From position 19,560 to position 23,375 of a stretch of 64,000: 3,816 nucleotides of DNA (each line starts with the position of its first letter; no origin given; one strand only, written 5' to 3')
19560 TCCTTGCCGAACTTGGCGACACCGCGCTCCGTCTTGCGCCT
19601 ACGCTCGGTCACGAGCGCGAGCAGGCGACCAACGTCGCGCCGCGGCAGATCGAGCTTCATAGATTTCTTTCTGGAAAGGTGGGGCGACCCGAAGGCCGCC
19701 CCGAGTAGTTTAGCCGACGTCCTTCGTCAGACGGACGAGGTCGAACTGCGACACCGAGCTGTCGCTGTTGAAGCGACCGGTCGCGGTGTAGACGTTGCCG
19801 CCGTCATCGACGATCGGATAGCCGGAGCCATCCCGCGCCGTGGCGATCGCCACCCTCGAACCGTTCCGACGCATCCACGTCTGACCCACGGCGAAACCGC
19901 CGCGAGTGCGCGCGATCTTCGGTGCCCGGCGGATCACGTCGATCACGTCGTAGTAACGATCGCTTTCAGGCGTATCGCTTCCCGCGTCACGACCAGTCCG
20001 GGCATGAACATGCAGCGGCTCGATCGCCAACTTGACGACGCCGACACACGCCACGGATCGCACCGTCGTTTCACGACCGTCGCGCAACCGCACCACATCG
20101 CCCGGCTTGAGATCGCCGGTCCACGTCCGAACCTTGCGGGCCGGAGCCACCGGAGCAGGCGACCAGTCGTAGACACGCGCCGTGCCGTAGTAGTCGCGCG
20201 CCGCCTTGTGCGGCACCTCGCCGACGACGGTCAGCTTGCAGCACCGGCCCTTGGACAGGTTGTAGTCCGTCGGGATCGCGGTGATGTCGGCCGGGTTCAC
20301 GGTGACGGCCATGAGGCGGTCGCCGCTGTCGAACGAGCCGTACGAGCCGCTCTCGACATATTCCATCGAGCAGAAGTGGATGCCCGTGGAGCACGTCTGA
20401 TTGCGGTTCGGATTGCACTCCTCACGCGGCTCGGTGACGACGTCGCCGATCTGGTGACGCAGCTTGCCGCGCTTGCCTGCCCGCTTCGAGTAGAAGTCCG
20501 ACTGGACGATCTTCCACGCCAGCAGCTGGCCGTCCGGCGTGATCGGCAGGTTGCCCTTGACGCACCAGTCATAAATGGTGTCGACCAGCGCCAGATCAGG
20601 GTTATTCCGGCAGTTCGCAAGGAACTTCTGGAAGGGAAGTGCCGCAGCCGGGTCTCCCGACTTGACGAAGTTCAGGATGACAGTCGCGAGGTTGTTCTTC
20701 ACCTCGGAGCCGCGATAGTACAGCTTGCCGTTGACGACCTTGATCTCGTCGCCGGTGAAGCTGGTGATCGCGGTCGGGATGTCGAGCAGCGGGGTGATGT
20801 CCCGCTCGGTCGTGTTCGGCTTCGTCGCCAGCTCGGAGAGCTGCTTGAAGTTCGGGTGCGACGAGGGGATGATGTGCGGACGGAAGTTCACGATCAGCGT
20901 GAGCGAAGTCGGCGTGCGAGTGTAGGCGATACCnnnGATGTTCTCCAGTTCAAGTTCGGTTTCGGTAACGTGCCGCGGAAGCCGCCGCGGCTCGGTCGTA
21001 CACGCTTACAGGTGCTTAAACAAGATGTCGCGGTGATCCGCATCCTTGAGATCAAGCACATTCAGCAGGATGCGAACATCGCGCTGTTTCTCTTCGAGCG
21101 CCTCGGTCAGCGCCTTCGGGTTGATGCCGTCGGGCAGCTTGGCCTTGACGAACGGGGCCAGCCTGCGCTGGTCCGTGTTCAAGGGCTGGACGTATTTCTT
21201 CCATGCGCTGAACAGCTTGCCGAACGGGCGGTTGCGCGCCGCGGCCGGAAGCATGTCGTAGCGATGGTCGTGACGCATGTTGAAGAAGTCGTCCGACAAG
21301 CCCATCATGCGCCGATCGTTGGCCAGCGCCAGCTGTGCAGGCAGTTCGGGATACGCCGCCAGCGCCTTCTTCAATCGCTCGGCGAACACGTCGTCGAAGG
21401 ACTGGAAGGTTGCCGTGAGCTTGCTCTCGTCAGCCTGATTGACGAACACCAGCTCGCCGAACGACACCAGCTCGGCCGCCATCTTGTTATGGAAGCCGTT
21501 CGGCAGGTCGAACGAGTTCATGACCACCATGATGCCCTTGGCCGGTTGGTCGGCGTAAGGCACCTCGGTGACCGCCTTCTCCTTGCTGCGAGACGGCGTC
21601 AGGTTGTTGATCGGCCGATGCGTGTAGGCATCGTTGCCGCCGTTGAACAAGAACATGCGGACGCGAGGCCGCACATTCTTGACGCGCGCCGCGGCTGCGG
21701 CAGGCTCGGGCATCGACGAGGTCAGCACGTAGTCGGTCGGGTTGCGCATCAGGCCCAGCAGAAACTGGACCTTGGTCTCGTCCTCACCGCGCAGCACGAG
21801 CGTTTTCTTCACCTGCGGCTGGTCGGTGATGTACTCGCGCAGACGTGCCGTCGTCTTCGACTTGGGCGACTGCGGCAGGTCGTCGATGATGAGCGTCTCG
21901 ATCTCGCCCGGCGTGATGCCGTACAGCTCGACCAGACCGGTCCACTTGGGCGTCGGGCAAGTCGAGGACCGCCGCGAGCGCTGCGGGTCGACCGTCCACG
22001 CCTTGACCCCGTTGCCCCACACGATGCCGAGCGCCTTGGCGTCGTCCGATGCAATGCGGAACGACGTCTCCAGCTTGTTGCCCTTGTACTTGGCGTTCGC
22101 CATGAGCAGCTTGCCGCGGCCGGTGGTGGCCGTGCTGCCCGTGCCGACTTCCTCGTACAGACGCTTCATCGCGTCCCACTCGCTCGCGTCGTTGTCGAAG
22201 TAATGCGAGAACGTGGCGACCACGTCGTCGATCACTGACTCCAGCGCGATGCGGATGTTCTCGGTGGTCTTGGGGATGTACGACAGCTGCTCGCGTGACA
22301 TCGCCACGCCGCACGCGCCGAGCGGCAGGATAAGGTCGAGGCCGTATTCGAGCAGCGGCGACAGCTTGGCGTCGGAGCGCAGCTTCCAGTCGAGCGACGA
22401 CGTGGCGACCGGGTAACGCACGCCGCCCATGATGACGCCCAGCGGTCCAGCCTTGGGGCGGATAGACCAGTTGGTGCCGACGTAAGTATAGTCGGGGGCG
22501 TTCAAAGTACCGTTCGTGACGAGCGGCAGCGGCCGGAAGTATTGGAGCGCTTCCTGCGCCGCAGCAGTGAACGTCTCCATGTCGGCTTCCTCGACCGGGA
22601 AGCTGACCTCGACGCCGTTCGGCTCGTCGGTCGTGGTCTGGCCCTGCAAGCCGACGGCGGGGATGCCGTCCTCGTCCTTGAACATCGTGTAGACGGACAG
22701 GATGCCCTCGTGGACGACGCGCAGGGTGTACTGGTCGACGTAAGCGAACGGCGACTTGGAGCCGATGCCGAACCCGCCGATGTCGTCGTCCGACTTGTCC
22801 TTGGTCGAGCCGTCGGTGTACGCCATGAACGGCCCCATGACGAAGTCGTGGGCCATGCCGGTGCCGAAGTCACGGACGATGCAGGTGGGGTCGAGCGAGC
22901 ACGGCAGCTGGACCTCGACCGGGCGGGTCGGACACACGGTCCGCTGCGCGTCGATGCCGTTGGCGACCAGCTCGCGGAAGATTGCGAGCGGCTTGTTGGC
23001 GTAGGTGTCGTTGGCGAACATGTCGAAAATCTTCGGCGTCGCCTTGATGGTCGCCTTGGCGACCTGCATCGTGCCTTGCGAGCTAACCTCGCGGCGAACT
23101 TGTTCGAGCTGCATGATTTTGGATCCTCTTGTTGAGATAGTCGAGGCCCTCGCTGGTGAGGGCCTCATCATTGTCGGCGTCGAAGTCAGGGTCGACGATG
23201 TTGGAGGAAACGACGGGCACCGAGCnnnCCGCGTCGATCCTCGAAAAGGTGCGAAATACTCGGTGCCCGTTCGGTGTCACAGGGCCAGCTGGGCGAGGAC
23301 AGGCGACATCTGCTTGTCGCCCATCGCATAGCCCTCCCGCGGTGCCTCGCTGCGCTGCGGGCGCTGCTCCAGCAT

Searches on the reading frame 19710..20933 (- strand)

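Call 63: search_protein_families(library=pfam, proteins=[window:19710-20933:-], max_evalue=0.001)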
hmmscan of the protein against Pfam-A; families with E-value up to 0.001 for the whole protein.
window:19710-20933:- (407 aa): 1 family
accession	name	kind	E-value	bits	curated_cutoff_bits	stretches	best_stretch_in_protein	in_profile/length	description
PF14452.12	Multi_ubiq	-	0.00011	22.7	24.5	0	12-45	2-35/69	Multiubiquitin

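Call 91: search_protein_families(library=pfam, proteins=[window:19710-20933:-], max_evalue=0.01)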
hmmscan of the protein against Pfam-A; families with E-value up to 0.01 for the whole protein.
window:19710-20933:- (407 aa): 1 family
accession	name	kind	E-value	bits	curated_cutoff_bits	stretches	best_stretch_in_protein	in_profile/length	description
PF14452.12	Multi_ubiq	-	0.00011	22.7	24.5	0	12-45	2-35/69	Multiubiquitin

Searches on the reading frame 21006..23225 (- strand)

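Call 63: search_protein_families(library=pfam, proteins=[window:21006-23225:-], max_evalue=0.001)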
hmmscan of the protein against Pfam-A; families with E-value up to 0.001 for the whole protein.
window:21006-23225:- (739 aa): 1 family
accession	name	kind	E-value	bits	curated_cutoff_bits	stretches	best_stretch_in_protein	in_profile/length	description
PF13589.12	HATPase_c_3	-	8.5e-05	23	25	1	85-181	9-103/137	Histidine kinase-, DNA gyrase B-, and HSP90-like ATPase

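Call 91: search_protein_families(library=pfam, proteins=[window:21006-23225:-], max_evalue=0.01)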
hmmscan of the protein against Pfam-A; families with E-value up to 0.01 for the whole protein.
window:21006-23225:- (739 aa): 1 family
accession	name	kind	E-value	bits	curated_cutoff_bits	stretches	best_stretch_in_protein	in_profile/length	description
PF13589.12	HATPase_c_3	-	8.5e-05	23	25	1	85-181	9-103/137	Histidine kinase-, DNA gyrase B-, and HSP90-like ATPase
